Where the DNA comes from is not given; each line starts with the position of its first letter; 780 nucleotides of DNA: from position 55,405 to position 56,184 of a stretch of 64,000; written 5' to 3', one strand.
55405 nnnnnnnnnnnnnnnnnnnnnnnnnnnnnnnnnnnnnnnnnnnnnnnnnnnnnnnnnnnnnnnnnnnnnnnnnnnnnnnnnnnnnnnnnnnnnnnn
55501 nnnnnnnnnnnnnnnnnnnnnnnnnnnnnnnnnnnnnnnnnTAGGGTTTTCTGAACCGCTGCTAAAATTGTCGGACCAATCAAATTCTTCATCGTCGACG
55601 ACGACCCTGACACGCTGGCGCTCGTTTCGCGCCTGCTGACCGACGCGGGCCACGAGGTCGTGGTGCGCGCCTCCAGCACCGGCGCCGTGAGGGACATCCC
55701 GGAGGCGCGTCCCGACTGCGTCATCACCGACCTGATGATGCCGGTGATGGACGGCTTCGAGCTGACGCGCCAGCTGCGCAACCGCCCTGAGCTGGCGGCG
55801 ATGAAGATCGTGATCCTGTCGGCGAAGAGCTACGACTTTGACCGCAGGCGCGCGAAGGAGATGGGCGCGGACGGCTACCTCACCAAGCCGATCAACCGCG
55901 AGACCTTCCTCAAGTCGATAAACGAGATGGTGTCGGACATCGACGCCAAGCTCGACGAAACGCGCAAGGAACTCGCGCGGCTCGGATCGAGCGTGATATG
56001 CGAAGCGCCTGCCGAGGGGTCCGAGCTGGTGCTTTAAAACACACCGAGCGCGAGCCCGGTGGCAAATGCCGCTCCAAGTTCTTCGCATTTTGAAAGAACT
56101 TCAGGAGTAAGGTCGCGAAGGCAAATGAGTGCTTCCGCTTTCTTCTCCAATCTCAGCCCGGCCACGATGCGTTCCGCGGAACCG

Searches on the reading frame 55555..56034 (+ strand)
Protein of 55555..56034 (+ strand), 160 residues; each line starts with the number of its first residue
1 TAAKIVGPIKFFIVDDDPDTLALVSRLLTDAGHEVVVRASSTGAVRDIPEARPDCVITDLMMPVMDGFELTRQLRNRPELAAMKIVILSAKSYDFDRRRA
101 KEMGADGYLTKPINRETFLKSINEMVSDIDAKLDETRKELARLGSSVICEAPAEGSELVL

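Call 61: search_protein_families(library=pfam, max_evalue=0.00001, proteins=[window:55555-56034:+])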
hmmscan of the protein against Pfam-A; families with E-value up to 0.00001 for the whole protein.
window:55555-56034:+ (160 aa): 1 family
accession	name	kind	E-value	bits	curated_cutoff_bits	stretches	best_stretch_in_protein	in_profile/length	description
PF00072.30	Response_reg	-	6.2e-28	97.6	30.2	1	12-122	2-110/111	Response regulator receiver domain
